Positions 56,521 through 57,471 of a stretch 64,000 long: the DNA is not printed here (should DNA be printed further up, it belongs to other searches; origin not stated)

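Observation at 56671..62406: Three archaemetzincin-like paralogues that all lack the catalytic glutamate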

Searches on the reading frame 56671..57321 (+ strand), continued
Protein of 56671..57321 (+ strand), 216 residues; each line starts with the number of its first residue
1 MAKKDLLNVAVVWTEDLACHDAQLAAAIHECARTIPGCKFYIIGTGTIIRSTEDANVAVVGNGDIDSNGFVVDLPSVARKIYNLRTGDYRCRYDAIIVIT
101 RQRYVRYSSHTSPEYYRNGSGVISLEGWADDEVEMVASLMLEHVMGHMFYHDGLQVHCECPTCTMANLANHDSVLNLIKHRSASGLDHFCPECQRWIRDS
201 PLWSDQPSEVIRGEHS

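Call 65: find_encoding_contigs(protein=P0033, flank=10000, max_places=2)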
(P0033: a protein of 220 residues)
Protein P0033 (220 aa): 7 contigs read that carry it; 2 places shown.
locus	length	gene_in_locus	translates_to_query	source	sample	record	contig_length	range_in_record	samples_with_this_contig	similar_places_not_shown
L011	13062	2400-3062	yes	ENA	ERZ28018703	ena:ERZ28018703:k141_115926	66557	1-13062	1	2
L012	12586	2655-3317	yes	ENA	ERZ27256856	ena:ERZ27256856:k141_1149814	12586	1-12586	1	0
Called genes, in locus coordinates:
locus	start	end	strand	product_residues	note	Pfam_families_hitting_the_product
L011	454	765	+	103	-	PF18780:HNH_repeat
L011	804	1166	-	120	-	PF03819:MazG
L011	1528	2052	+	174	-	PF00588:SpoU_methylase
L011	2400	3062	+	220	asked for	-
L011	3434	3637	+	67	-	PF10685:KGG (faint)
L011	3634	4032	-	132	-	-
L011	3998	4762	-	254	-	PF00480:ROK, PF02685:Glucokinase (faint)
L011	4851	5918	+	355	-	PF00575:S1, PF21710:Spt6_S1 (faint), PF13509:S1_2 (faint), PF23459:S1_RRP5 (faint), PF00575:S1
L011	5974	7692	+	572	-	PF00501:AMP-binding, PF13193:AMP-binding_C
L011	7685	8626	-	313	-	PF00535:Glycos_transf_2, PF10111:Glyco_tranf_2_2 (weak), PF13641:Glyco_tranf_2_3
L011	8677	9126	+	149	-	PF06695:Sm_multidrug_ex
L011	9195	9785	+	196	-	-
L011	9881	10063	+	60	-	PF07866:DUF1653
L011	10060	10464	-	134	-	PF01850:PIN (weak)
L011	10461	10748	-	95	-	-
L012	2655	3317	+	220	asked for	-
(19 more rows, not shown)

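Call 73: search_solved_structures(query=A4, max_evalue=1, show_alignments=4)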
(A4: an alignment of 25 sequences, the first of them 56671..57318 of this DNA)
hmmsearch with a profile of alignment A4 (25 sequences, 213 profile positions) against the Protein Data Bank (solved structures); distinct sequences matched with E-value up to 1: 28.
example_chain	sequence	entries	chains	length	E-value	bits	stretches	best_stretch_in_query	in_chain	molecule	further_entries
4q1l_A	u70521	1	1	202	2.5e-05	27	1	119-183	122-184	Snake venom metalloproteinase leucurolysin-A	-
1kuf_A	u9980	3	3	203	8e-05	25.3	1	94-182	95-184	metalloproteinase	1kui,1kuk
1kug_A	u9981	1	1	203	0.00018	24.2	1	94-182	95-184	metalloproteinase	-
3lmc_A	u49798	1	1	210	0.00037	23.2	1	144-198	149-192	Peptidase, zinc-dependent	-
2x7m_A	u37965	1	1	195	0.00062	22.4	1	91-198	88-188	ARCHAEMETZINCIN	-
1qua_A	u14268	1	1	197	0.00096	21.8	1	125-189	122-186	ACUTOLYSIN-C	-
3gbo_A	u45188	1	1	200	0.0013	21.4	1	131-183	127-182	Zinc metalloproteinase BmooMPalfa-I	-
1bsw_A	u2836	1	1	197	0.0014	21.3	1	126-181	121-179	PROTEIN (ACUTOLYSIN A)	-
1bud_A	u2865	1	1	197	0.0014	21.3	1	126-181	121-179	PROTEIN (ACUTOLYSIN A)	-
1wni_A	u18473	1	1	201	0.0028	20.3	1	93-183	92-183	Trimerelysin II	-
3b8z_A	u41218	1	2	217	0.0087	18.7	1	81-161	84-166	protein ADAMTS-5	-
3ljt_A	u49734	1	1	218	0.0088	18.7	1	81-161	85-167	A disintegrin and metalloproteinase with thrombospondin motifs 5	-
3hy7_A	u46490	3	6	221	0.0091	18.6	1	81-161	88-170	A disintegrin and metalloproteinase with thrombospondin motifs 5 | Catalytic Domain of ADAMTS-5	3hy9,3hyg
6yjm_A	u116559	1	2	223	0.0093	18.6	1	81-161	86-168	A disintegrin and metalloproteinase with thrombospondin motifs 5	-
1nd1_A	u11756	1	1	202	0.012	18.3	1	125-183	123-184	BaP1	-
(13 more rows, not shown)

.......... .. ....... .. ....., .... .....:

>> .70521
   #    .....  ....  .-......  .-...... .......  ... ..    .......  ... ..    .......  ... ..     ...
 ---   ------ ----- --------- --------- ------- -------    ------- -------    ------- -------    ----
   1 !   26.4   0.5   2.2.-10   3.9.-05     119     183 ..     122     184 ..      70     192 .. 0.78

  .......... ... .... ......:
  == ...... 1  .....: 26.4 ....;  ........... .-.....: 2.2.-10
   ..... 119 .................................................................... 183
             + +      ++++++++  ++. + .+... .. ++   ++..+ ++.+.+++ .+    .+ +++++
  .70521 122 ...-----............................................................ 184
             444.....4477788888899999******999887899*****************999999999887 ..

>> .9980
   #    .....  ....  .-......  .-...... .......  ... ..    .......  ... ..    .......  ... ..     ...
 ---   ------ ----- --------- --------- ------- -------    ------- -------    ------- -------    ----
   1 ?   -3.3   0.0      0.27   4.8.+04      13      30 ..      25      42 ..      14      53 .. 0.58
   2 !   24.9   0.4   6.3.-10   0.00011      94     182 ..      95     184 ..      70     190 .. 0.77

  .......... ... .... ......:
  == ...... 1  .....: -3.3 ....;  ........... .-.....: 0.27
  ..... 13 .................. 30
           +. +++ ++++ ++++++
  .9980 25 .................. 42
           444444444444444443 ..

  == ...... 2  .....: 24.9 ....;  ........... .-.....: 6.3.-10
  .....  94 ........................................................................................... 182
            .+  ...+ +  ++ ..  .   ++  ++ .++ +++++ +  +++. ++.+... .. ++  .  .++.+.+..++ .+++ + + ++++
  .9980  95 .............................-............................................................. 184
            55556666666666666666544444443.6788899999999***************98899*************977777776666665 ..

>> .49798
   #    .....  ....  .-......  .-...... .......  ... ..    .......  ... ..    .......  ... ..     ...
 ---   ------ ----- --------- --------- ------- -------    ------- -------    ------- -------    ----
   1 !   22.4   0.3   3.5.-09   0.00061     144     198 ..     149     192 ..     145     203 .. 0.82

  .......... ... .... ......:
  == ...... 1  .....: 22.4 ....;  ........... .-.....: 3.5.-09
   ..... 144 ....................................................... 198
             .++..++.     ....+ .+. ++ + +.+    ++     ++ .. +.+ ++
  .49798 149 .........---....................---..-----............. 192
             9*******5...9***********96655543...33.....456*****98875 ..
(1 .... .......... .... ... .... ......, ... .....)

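Call 74: find_encoding_contigs(protein=P0029, flank=8000, max_places=2)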
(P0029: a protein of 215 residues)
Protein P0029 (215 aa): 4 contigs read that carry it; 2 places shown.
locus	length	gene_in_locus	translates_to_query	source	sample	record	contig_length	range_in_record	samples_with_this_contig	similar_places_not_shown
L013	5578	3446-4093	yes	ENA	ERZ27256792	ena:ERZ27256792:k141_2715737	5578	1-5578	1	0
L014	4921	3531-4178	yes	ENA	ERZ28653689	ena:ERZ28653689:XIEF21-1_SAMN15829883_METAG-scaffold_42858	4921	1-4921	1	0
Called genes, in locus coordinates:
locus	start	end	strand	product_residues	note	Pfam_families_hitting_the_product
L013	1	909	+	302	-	?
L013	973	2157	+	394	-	PF01210:NAD_Gly3P_dh_N (weak), PF02737:3HCDH_N (faint), PF03721:UDPG_MGDP_dh_N, PF00984:UDPG_MGDP_dh, PF03720:UDPG_MGDP_dh_C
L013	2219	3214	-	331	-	-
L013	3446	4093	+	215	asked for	-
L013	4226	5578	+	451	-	?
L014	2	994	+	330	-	?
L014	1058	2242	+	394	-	PF01210:NAD_Gly3P_dh_N (weak), PF02737:3HCDH_N (faint), PF03721:UDPG_MGDP_dh_N, PF00984:UDPG_MGDP_dh, PF03720:UDPG_MGDP_dh_C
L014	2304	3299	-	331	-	-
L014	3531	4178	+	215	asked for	-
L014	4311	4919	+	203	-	?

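Call 75: find_encoding_contigs(protein=P0021, flank=8000, max_places=2)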
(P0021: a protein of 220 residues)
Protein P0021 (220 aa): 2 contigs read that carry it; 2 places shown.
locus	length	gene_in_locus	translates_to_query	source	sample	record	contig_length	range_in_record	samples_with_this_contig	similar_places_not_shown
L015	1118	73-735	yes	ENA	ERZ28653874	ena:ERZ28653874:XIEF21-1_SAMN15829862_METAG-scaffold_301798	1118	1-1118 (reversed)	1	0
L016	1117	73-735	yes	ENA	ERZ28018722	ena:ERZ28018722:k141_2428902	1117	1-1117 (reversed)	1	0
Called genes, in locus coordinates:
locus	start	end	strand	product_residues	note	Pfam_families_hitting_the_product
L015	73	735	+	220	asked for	-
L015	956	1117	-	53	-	?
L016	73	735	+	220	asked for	-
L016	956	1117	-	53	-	?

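Call 86: search_solved_structures(query=A9, max_evalue=1, show_alignments=3)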
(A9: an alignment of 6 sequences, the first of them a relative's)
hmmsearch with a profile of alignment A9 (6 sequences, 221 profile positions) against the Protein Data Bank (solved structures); distinct sequences matched with E-value up to 1: 6.
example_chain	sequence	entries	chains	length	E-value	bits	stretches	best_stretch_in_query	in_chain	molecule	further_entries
2x7m_A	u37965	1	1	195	0.0015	21.4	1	82-207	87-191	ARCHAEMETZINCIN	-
4q1l_A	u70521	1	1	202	0.15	14.9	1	127-176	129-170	Snake venom metalloproteinase leucurolysin-A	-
3zvs_A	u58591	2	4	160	0.18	14.6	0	88-203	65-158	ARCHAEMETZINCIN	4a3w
4axq_A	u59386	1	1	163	0.2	14.4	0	88-203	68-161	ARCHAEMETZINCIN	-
3lmc_A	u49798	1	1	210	0.29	13.9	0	140-203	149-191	Peptidase, zinc-dependent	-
3gbo_A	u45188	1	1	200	0.33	13.8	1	130-174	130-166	Zinc metalloproteinase BmooMPalfa-I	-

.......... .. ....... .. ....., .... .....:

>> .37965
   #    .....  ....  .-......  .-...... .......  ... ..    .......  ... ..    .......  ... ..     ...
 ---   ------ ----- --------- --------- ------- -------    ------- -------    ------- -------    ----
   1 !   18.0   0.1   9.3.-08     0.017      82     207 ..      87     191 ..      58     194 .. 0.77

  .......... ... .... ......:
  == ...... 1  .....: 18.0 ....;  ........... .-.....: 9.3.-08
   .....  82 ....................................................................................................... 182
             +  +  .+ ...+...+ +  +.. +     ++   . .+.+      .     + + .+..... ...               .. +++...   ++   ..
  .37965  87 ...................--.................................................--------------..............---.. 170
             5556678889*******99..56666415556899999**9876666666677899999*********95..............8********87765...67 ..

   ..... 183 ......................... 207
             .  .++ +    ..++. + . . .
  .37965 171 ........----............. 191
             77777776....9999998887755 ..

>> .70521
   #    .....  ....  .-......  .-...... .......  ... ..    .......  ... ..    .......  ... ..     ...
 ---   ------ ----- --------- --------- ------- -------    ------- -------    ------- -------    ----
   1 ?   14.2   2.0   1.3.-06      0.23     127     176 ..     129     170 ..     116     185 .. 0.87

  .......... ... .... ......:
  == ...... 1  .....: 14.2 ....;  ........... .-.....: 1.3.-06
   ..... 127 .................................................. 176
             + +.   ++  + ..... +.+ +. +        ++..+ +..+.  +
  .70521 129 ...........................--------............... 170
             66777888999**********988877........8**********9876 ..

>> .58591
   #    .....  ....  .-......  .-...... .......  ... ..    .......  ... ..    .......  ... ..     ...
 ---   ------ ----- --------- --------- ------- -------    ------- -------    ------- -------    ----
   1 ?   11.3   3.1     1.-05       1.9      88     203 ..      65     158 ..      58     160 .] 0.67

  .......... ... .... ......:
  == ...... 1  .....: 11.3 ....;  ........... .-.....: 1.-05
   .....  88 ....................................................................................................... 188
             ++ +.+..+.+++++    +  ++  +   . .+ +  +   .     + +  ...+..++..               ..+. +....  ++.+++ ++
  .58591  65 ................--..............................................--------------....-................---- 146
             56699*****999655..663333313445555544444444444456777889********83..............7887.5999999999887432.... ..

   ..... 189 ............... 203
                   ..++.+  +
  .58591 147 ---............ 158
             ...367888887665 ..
